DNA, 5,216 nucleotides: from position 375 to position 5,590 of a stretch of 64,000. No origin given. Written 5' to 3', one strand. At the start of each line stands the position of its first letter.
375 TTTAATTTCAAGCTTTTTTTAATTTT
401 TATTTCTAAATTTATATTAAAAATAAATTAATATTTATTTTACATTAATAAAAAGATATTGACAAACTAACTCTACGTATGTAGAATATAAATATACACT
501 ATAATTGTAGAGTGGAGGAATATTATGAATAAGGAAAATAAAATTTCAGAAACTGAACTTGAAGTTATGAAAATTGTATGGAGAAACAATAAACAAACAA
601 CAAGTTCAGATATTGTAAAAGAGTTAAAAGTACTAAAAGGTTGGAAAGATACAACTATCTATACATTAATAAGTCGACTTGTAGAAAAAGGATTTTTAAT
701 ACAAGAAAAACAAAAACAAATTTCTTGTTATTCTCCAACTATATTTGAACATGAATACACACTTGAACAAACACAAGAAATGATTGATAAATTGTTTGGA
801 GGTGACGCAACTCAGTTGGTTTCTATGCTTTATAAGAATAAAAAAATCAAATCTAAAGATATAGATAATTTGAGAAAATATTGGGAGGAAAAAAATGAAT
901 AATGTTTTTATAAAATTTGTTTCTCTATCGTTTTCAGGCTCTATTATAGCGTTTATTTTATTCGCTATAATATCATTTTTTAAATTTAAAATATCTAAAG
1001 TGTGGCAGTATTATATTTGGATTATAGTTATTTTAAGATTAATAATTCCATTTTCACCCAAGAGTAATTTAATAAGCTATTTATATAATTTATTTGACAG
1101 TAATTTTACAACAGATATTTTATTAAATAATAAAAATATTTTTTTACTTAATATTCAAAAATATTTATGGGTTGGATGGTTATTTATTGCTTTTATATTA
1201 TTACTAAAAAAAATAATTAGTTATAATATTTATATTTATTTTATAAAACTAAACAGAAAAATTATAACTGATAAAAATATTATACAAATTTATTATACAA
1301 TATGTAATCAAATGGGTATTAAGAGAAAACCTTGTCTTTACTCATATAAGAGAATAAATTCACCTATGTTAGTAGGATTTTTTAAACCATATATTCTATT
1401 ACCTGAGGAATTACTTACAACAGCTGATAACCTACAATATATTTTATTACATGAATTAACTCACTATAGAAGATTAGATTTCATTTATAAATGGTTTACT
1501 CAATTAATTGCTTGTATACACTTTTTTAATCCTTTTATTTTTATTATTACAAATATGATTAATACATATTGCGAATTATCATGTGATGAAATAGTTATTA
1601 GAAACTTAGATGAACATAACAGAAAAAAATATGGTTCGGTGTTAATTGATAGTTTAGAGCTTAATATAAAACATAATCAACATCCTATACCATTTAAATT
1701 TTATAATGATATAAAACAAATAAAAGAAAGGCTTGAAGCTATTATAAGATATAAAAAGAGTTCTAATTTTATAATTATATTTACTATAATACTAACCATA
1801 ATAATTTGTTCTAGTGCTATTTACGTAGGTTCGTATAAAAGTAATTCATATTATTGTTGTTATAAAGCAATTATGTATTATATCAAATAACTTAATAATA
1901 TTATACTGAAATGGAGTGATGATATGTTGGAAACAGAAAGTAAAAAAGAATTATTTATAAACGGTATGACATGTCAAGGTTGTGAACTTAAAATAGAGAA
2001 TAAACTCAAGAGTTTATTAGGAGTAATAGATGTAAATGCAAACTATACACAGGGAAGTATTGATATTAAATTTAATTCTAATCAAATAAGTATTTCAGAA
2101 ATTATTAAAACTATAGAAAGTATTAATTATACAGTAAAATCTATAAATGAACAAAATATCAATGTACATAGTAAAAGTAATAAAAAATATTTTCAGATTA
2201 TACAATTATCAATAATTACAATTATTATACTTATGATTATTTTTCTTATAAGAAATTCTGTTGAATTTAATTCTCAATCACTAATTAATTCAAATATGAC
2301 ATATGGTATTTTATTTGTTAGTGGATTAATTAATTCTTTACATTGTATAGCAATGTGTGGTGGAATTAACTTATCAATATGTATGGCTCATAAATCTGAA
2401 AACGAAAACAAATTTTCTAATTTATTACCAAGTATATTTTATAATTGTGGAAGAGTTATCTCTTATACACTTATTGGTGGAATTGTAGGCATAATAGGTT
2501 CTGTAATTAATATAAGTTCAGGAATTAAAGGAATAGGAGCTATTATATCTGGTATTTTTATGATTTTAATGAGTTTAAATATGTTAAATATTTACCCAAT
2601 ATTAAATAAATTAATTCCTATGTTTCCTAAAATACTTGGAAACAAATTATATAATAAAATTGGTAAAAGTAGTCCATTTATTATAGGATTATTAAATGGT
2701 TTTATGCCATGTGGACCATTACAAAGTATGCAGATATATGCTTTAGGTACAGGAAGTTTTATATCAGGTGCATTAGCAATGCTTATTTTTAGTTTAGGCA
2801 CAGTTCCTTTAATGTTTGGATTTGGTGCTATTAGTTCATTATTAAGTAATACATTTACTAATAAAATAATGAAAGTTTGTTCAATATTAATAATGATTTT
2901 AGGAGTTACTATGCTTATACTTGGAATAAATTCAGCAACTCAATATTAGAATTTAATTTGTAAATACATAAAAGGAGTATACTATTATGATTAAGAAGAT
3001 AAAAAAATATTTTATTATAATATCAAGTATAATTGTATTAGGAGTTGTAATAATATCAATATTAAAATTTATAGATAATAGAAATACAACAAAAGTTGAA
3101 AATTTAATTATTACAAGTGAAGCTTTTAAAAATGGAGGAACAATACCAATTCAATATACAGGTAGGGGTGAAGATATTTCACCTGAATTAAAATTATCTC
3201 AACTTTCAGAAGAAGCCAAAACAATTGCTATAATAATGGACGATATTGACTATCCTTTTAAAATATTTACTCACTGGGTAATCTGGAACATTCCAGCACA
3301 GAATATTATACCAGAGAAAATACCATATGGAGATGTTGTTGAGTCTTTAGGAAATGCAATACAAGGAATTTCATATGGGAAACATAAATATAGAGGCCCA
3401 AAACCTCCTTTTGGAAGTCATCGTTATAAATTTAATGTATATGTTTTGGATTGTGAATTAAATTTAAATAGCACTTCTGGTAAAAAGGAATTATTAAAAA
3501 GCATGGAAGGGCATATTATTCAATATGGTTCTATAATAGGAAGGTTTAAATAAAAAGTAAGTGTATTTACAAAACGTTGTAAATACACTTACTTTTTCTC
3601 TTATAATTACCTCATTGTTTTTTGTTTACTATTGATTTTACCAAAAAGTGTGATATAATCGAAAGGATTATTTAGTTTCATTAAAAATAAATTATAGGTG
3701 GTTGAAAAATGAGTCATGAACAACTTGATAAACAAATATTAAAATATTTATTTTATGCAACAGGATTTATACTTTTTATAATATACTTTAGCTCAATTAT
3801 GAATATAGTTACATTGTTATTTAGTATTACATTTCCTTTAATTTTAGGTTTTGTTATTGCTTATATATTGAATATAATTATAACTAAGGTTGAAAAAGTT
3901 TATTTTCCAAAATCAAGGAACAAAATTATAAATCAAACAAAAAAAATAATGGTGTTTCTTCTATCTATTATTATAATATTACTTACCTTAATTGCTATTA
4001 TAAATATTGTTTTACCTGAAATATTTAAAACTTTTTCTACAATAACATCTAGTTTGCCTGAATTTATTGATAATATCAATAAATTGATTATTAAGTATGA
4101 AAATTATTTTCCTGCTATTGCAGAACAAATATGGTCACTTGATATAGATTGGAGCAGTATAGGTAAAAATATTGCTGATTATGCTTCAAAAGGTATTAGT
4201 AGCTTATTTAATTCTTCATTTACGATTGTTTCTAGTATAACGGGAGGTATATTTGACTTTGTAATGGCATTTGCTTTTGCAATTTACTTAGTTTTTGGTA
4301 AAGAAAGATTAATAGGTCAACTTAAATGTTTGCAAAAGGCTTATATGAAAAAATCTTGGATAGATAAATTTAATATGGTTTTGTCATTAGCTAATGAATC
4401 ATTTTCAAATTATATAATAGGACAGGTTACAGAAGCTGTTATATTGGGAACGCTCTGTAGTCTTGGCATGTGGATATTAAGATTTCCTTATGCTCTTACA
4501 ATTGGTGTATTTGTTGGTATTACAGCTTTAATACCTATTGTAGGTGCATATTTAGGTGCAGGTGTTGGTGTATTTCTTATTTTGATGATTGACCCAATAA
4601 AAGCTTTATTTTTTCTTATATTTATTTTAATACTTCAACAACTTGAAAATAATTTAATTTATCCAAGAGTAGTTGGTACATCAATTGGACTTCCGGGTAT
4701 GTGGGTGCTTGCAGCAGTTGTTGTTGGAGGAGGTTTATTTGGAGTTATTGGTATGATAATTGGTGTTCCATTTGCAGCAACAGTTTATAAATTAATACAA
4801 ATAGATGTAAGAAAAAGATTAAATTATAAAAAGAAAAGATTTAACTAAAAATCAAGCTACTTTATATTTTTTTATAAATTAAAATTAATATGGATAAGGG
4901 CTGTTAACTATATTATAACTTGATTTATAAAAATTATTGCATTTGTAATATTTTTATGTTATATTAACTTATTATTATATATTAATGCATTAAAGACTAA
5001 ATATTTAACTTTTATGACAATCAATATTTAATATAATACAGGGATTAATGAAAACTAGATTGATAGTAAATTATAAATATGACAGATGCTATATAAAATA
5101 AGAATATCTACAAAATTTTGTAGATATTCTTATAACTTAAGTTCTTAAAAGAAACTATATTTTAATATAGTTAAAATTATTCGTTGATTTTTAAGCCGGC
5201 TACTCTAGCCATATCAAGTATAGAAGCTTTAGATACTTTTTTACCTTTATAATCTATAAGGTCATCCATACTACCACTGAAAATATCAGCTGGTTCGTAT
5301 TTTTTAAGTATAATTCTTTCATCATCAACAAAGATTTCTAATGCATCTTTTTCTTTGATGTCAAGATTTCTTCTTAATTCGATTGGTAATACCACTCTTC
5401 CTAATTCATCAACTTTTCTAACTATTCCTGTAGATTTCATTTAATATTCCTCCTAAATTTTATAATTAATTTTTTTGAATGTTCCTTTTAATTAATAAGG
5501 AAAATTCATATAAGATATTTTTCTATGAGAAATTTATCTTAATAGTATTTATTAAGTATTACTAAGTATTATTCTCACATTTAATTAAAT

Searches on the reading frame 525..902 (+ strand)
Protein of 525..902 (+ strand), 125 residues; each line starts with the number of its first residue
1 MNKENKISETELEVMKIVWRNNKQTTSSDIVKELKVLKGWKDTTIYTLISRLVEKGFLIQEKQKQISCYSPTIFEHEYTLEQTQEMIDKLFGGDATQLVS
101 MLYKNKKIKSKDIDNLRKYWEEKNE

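Call 6: search_protein_families(library=pfam, proteins=[window:525-902:+], max_evalue=0.001)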
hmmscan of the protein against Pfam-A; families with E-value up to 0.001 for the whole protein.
window:525-902:+ (125 aa): 1 family
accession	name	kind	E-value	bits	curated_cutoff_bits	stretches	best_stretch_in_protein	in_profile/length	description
PF03965.22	Penicillinase_R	-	8.1e-30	104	22.6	1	7-122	1-115/115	Penicillinase repressor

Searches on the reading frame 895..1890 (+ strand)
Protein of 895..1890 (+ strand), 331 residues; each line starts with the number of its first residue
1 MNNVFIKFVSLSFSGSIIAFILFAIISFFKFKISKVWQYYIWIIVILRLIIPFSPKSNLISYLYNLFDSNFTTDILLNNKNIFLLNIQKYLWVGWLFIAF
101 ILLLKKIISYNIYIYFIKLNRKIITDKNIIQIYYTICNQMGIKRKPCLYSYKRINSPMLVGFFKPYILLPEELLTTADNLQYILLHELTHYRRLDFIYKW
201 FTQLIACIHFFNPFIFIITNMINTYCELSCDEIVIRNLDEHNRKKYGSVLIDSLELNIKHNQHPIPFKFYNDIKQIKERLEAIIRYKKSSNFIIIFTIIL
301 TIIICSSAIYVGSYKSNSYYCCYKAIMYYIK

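Call 6: search_protein_families(library=pfam, proteins=[window:895-1890:+], max_evalue=0.001)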
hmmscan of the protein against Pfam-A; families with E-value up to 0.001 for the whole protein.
window:895-1890:+ (331 aa): 1 family
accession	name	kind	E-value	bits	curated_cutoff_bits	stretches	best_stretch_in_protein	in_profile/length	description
PF05569.17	Peptidase_M56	-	1e-50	173.1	31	1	8-283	3-296/296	BlaR1 peptidase M56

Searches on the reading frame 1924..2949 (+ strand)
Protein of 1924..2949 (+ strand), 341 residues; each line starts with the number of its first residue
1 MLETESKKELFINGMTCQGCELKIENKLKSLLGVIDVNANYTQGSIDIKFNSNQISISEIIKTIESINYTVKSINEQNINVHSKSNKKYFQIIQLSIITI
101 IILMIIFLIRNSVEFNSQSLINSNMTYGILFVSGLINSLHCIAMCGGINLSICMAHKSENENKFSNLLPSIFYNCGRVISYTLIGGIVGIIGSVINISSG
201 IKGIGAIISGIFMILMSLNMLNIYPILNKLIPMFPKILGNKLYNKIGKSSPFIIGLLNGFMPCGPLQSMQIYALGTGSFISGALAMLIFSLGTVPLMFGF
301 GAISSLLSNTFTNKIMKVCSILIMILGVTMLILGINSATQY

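Call 6: search_protein_families(library=pfam, proteins=[window:1924-2949:+], max_evalue=0.001)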
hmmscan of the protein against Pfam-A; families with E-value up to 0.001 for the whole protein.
window:1924-2949:+ (341 aa): 2 families
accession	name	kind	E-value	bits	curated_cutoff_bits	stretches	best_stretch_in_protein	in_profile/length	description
PF13386.12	DsbD_2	-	6.6e-49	166.9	24.9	1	130-328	2-198/199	Cytochrome C biogenesis protein transmembrane region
PF00403.32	HMA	-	9.6e-14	52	24.8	1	10-70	2-62/62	Heavy-metal-associated domain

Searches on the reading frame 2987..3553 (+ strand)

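Call 6: search_protein_families(library=pfam, proteins=[window:2987-3553:+], max_evalue=0.001)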
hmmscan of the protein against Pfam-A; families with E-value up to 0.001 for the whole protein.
window:2987-3553:+ (188 aa): 1 family
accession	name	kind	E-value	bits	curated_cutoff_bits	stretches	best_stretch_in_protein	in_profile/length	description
PF01161.25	PBP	-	4.2e-28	98.8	24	1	52-187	1-135/135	Phosphatidylethanolamine-binding protein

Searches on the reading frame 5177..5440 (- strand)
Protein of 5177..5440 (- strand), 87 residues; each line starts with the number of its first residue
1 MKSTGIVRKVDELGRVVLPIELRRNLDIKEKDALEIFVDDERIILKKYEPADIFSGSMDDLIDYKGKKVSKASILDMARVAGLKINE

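Call 9: search_protein_families(library=pfam, proteins=[window:5177-5440:-], max_evalue=0.0001)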
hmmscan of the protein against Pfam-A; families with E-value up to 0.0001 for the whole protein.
window:5177-5440:- (87 aa): 1 family
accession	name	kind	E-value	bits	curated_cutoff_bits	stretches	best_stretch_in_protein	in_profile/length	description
PF04014.23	MazE_antitoxin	-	9.4e-13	48.3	24.7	1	7-50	1-45/48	Antidote-toxin recognition MazE, bacterial antitoxin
